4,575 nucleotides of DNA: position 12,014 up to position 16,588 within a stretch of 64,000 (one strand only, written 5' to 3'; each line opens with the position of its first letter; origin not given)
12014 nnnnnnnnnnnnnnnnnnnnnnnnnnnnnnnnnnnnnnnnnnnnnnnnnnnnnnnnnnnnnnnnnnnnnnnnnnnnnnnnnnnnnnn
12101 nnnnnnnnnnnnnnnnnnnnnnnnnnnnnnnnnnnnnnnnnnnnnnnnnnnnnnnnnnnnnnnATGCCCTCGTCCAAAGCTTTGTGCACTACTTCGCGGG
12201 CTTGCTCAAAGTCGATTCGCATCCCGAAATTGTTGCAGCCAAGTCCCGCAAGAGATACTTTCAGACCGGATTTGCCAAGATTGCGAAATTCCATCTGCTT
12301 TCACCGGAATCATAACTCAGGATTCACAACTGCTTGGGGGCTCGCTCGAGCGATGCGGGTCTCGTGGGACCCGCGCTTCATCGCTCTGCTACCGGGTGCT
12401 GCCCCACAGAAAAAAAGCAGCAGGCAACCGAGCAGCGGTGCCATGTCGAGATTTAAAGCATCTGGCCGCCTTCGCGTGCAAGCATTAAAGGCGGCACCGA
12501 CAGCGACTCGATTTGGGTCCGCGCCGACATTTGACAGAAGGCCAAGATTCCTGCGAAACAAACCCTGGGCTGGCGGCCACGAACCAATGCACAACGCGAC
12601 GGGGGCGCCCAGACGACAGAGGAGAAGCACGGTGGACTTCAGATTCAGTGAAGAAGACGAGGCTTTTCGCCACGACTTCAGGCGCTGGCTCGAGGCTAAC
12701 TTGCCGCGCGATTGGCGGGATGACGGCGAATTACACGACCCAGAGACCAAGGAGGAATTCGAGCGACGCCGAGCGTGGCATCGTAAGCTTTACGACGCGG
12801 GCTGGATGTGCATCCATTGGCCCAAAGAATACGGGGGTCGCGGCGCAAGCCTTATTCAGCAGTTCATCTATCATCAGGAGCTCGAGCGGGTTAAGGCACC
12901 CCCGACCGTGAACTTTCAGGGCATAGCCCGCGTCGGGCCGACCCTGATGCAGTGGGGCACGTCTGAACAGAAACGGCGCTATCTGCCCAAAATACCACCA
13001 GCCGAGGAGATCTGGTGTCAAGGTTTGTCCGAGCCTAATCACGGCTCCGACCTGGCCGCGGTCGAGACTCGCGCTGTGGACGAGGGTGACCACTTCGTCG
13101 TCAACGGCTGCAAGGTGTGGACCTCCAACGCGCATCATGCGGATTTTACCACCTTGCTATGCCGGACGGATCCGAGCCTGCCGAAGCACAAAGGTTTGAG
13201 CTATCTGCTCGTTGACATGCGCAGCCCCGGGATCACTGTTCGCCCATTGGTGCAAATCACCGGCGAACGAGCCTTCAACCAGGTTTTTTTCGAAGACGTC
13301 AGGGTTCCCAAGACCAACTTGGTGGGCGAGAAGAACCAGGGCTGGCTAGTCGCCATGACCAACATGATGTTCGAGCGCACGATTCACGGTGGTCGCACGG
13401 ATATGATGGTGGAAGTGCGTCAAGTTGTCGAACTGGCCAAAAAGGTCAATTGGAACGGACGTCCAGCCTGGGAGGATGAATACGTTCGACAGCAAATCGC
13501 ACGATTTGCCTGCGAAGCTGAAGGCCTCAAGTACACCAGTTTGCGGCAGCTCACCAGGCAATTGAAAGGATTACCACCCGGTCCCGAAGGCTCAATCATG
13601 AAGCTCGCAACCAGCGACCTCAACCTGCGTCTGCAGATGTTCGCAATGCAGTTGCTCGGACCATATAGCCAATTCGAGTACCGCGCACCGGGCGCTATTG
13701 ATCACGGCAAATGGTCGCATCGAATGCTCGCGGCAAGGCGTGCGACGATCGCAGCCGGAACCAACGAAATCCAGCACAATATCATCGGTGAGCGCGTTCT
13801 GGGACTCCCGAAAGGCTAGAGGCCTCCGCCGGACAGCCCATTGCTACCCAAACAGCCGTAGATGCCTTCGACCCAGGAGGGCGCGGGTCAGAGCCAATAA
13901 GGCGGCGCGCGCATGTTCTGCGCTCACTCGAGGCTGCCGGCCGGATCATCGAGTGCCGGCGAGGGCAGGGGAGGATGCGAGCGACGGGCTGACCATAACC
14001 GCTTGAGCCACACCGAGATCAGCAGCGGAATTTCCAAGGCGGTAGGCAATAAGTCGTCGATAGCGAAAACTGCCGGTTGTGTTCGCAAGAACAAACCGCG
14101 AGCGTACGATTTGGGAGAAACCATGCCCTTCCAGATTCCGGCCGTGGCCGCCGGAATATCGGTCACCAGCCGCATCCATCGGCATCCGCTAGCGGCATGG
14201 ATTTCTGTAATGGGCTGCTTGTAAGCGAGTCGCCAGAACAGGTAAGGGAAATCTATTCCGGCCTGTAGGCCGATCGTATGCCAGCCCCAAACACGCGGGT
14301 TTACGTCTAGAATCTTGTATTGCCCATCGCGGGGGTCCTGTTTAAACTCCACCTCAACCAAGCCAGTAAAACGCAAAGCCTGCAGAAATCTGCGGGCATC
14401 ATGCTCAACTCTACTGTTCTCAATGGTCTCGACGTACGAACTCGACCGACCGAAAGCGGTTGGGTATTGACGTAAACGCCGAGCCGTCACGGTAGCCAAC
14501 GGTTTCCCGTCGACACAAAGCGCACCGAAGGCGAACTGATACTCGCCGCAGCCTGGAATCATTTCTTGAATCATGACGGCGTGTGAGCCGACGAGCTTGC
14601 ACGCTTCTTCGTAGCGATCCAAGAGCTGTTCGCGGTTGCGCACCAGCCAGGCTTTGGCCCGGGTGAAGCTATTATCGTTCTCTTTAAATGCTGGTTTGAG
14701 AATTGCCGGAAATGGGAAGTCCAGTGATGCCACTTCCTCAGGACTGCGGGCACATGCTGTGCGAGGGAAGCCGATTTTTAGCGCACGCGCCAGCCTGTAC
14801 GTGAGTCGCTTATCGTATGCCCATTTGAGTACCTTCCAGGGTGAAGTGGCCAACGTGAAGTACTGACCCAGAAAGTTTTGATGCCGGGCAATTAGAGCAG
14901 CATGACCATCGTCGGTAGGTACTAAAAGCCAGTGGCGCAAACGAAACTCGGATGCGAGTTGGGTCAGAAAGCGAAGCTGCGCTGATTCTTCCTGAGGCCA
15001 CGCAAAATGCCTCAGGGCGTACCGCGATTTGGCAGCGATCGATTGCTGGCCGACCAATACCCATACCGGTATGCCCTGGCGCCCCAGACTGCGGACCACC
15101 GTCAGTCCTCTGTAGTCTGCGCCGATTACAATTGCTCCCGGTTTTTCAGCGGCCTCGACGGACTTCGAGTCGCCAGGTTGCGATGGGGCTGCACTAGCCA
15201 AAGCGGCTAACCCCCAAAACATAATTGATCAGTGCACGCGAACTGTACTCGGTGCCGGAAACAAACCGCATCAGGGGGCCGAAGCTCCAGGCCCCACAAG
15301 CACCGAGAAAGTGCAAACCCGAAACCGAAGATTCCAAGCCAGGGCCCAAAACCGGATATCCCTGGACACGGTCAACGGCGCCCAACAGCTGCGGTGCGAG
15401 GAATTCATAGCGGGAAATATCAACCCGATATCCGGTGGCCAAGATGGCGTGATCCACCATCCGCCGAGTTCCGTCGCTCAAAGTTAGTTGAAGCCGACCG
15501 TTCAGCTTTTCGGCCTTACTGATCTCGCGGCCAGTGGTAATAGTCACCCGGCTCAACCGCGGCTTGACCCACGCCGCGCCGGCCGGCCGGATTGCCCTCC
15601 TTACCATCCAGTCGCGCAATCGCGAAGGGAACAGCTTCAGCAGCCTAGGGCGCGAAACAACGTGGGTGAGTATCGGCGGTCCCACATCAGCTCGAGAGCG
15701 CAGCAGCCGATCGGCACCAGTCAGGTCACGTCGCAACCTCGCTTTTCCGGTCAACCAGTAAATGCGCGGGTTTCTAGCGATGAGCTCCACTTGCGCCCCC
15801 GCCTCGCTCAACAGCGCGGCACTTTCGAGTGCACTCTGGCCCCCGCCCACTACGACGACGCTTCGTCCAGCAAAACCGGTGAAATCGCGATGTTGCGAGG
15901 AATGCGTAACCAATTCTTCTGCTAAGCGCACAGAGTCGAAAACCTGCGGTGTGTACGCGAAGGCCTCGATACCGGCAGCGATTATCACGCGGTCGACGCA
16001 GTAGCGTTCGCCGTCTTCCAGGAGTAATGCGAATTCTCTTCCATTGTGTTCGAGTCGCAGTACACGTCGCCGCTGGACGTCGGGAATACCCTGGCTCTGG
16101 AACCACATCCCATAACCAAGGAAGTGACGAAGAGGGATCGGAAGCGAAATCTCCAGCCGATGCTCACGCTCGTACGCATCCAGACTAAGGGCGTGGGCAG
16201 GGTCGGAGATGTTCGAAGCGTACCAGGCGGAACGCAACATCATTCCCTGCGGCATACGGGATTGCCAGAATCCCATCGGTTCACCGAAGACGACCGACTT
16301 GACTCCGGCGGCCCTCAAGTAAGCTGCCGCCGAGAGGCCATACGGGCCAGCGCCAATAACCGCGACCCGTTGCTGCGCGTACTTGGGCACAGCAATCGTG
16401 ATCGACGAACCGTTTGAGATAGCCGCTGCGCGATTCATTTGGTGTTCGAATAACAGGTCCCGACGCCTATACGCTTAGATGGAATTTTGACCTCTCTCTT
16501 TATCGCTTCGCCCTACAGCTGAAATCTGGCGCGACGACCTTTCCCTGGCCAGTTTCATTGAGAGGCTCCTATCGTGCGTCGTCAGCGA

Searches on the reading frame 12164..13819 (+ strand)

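Call 39: search_protein_families(library=pfam, proteins=[window:12164-13819:+], max_evalue=0.00001)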
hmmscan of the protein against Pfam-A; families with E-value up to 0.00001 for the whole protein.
window:12164-13819:+ (551 aa): 3 families
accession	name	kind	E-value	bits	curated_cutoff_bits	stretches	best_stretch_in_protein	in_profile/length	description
PF00441.29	Acyl-CoA_dh_1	-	1e-24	87.8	22.4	1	391-546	1-150/150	Acyl-CoA dehydrogenase, C-terminal domain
PF02770.24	Acyl-CoA_dh_M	-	1.2e-21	77.2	33.3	1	285-379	1-97/97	Acyl-CoA dehydrogenase, middle domain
PF02771.21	Acyl-CoA_dh_N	-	5.7e-20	72.2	22.9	1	162-277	1-109/113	Acyl-CoA dehydrogenase, N-terminal domain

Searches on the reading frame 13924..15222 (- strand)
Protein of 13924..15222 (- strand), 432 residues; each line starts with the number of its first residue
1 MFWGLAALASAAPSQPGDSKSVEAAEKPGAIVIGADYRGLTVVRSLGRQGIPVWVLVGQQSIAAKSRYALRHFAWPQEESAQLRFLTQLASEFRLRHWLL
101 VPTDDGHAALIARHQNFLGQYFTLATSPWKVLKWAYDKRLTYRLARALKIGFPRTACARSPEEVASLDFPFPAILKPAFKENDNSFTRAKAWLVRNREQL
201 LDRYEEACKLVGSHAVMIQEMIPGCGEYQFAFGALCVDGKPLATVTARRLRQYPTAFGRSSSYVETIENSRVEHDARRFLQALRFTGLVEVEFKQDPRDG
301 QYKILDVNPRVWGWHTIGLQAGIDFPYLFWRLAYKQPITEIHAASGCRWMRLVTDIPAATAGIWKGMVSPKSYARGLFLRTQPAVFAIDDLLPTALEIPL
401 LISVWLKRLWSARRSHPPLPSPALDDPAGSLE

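Call 40: search_protein_families(library=pfam, proteins=[window:13924-15222:-], max_evalue=0.00001)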
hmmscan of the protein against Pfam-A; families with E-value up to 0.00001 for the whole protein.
window:13924-15222:- (432 aa): 1 family
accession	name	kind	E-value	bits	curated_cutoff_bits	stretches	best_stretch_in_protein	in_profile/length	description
PF15632.11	ATPgrasp_Ter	-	1.5e-07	31.7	29.1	1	260-337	37-112/131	ATP-grasp in the biosynthetic pathway with Ter operon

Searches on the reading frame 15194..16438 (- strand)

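Call 40: search_protein_families(library=pfam, proteins=[window:15194-16438:-], max_evalue=0.00001)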
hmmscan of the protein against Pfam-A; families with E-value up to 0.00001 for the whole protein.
window:15194-16438:- (414 aa): 11 families
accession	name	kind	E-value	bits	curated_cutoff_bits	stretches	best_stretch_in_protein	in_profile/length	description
PF07992.20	Pyr_redox_2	-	1e-22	81.4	26.1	1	24-227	2-178/291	Pyridine nucleotide-disulphide oxidoreductase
PF13738.12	Pyr_redox_3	-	3.5e-19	69.6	30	1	124-225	102-198/305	Pyridine nucleotide-disulphide oxidoreductase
PF00070.33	Pyr_redox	-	2.1e-10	41.4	22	1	193-226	1-34/82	Pyridine nucleotide-disulphide oxidoreductase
PF13450.12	NAD_binding_8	-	5.5e-09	36.6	21.9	0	27-51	1-25/68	NAD(P)-binding Rossmann-like domain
PF13434.12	Lys_Orn_oxgnase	-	1.2e-08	35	21.3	0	143-226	143-225/339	L-lysine 6-monooxygenase/L-ornithine 5-monooxygenase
PF01494.25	FAD_binding_3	-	1.6e-08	34.7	22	0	24-50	3-29/349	FAD binding domain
PF01266.30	DAO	-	1.7e-08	34.9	27.9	0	24-51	1-28/353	FAD dependent oxidoreductase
PF13454.12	NAD_binding_9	-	3.7e-08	33.9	21.8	0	121-157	118-154/155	FAD-NAD(P)-binding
PF01946.23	Thi4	-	1.4e-07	31.5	26.2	0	18-56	13-52/235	Thi4 family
PF13241.12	NAD_binding_7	-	1.6e-07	32.2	22.1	0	189-224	5-40/104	Putative NAD(P)-binding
PF03486.20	HI0933_like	-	1.1e-06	28.8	50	0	193-225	2-34/244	HI0933-like protein Rossmann domain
